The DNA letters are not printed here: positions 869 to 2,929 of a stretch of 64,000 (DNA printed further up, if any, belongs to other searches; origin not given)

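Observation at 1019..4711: B12 acyl-CoA mutase with an unrecognised specificity signature, plus an HCL-like ligase: candidate new pathway for a quaternary-carbon acid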

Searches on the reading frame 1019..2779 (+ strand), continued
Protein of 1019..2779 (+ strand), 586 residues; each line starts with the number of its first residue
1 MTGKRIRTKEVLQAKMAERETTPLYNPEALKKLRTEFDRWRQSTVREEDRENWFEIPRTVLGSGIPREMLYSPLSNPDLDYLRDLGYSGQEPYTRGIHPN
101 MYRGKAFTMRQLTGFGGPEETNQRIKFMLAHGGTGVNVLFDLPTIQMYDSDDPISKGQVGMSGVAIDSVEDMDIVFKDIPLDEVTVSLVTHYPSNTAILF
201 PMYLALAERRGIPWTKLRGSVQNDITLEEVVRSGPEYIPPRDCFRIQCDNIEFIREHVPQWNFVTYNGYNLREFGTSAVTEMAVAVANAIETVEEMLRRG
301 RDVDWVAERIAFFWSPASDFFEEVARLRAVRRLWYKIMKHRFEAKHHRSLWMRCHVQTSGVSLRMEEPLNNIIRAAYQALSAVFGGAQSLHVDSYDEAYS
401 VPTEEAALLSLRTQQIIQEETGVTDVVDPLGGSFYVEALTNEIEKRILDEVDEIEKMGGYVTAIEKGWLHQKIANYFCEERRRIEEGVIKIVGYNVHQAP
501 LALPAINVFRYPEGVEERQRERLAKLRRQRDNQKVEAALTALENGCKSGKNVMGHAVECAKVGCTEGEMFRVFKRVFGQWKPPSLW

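Call 19: find_related_loci(query=window:1019-2779:+, collection=genome_contigs, flank=10000)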
Query window:1019-2779:+ (586 aa) in genome_contigs; peptide patterns used: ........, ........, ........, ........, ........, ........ (x = any residue, [..] = any of these).
60 stretches matched a pattern; 27 encode a relative of the query (tblastn E <= 1e-3); 27 distinct loci.
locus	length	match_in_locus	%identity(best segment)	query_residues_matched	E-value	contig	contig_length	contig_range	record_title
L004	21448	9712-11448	80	8-586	0e+0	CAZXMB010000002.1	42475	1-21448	MAG TPA_asm: uncultured Syntrophaceae bacterium isolate SRP098346_co1_431 genome assembly, contig: NODE_485_length_42475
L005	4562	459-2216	79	1-586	0e+0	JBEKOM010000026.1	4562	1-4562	MAG: Candidatus Bathyarchaeia archaeon isolate SPRUCE 440 SPRUCE_440_26, whole genome shotgun sequence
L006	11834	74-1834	79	1-586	0e+0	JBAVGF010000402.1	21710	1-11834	MAG: Thermodesulfobacteriota bacterium isolate MFD06953_ilm_asm_bin13 k127_338962, whole genome shotgun sequence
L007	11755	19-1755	79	8-586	0e+0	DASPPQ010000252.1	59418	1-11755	MAG TPA_asm: Thermodesulfobacteriota bacterium isolate SMAG_U12177 k141_785583, whole genome shotgun sequence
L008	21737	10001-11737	77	8-586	0e+0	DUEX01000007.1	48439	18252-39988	MAG TPA_asm: Dehalococcoidia bacterium isolate W265 Contig7, whole genome shotgun sequence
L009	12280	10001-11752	73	3-586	0e+0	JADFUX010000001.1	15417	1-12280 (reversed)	MAG: Chloroflexota bacterium isolate C2.bin.6 k83_25205, whole genome shotgun sequence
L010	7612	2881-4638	73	1-586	0e+0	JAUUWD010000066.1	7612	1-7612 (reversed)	MAG: Desulfobacteraceae bacterium isolate CSMAG_30 CSMAG_30_k141_2858460_length_7612_cov_7.6093, whole genome shotgun se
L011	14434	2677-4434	74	1-586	0e+0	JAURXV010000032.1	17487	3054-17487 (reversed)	MAG: Syntrophales bacterium isolate E10_metabat.bin.36 E10_k141_245536, whole genome shotgun sequence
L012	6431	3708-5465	73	1-586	0e+0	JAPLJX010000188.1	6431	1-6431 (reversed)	MAG: Deltaproteobacteria bacterium isolate LacPavin_0818_WC55_MAG_56_7 LacPavin_0818_WC55_scaffold_574804, whole genome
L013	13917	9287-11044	74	1-586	0e+0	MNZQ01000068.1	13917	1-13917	MAG: Syntrophaceae bacterium CG2_30_58_14 cg2_3.0_scaffold_3995_c, whole genome shotgun sequence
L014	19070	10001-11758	73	1-586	0e+0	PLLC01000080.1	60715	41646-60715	MAG: Syntrophaceae bacterium isolate fen_1170 73.20120800_E3X.7_contig_5058, whole genome shotgun sequence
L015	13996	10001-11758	73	1-586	0e+0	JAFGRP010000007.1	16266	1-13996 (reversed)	MAG: Deltaproteobacteria bacterium isolate Zod_Metabat.836 k87_450333, whole genome shotgun sequence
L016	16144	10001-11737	72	8-586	0e+0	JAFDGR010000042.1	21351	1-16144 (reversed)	MAG: Deltaproteobacteria bacterium isolate Meg22_1012_Bin_323 Meg22_1012_Bin_323_scaffold_6362, whole genome shotgun seq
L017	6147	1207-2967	68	1-586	0e+0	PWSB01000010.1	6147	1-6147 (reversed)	MAG: Actinomycetota bacterium isolate CSSed11_114R1 CS-Sed11-C27020, whole genome shotgun sequence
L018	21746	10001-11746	67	8-586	0e+0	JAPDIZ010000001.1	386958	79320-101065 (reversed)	MAG: Candidatus Bathyarchaeota archaeon isolate S4B2_HD70 c_000000000005, whole genome shotgun sequence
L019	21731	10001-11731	68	8-583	0e+0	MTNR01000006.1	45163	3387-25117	MAG: Dehalococcoides sp. JdFR-56 JGI24020J35080_1000302, whole genome shotgun sequence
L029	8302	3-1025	75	246-586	2e-174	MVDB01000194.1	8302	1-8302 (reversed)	MAG: Desulfobacteraceae bacterium 4484_190.2 ex4484_190.2_scaffold_28418, whole genome shotgun sequence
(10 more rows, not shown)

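Call 25: search_protein_families(library=pfam, alignment_id=A1, max_evalue=0.00001)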
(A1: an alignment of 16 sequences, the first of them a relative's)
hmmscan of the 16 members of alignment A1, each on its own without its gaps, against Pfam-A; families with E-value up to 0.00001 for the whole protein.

A. member 1, L014:8968-9936:- (322 aa): 2 families
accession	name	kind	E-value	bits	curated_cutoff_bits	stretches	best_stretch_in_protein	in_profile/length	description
PF07729.17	FCD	-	5.6e-26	91.8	24.3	1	187-312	1-124/125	FCD domain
PF00392.27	GntR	-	9.8e-19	67.2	27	1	100-159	2-61/64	Bacterial regulatory proteins, gntR family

B. families by the number of members that match (of 16 scanned): 34 families (the first 25 are shown)
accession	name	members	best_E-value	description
PF06050.19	HGD-D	2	1.9e-86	2-hydroxyglutaryl-CoA dehydratase, D-component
PF00106.31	adh_short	2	2e-35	short chain dehydrogenase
PF13561.12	adh_short_C2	2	2.1e-35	Enoyl-(Acyl carrier protein) reductase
PF03308.22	MeaB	1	2.3e-77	Methylmalonyl Co-A mutase-associated GTPase MeaB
PF02146.23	SIR2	1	2.2e-54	Sir2 family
PF00441.29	Acyl-CoA_dh_1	1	9.7e-54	Acyl-CoA dehydrogenase, C-terminal domain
PF01869.26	BcrAD_BadFG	1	3.8e-50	BadF/BadG/BcrA/BcrD ATPase family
PF22691.2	Thiolase_C_1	1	7.8e-41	Thiolase C-terminal domain-like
PF00994.29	MoCF_biosynth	1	8.5e-38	Probable molybdopterin binding domain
PF02754.22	CCG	1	1.5e-35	Cysteine-rich domain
PF02771.21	Acyl-CoA_dh_N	1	4.3e-35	Acyl-CoA dehydrogenase, N-terminal domain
PF00557.29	Peptidase_M24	1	1.8e-33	Metallopeptidase family M24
PF01048.26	PNP_UDP_1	1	2e-31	Phosphorylase superfamily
PF08028.16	Acyl-CoA_dh_2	1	5e-28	Acyl-CoA dehydrogenase, C-terminal domain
PF01575.25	MaoC_dehydratas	1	7.2e-28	MaoC like domain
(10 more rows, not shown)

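Call 40: list_cluster_members(proteins=[P0121, P0122, P0125, P0127, P0128, P0129, P0132, P0133, P0137, P0153])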
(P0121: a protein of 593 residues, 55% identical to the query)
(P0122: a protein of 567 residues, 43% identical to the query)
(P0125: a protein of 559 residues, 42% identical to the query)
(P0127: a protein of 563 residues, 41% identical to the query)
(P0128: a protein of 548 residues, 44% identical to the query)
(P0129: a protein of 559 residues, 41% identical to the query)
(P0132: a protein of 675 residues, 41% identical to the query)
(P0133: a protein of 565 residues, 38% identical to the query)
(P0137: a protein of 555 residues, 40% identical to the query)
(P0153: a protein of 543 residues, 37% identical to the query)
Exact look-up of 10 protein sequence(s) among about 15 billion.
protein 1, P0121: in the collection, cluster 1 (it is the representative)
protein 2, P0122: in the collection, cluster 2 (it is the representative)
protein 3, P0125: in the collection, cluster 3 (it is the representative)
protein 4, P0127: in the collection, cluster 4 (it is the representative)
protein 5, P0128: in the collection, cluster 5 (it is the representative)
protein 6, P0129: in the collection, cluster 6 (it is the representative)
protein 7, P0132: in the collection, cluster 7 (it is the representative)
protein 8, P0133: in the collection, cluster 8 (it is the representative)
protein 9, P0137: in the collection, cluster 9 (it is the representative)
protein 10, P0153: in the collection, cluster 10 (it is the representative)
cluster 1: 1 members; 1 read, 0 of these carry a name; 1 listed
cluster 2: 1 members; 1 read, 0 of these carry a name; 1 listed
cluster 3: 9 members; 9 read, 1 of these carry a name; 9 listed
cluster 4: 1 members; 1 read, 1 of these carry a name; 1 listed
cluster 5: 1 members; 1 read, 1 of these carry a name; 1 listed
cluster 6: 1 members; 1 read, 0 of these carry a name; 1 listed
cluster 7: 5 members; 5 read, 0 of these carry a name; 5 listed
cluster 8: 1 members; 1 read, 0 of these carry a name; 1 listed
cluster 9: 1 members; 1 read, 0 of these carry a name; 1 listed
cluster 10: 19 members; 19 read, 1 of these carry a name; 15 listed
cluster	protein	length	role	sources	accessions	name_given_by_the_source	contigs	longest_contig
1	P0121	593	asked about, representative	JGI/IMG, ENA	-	-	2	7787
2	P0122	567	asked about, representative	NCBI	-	-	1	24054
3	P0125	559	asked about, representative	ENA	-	-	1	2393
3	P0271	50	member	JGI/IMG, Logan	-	hypothetical protein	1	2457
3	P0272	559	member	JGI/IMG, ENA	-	-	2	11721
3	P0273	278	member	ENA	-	-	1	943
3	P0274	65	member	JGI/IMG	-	-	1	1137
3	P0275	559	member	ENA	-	-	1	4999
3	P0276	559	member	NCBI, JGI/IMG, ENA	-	-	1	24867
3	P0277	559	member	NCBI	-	-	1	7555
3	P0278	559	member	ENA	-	-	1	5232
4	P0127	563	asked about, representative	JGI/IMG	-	methylmalonyl-CoA mutase N-terminal domain/subunit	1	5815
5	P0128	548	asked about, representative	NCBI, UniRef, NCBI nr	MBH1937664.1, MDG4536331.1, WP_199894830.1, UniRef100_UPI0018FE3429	methylmalonyl-CoA mutase [Streptomyces sp. AV19] | acyl-CoA mutase large subunit family protein n=1 Tax=Streptomyces sp. AV19 TaxID=2793068 ... | methylmalonyl-CoA mutase family protein [Streptomyces sp. AV19]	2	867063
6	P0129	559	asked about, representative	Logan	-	-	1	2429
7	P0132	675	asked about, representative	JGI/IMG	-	-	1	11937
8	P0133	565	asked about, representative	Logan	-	-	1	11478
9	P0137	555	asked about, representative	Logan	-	-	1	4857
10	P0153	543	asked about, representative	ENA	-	-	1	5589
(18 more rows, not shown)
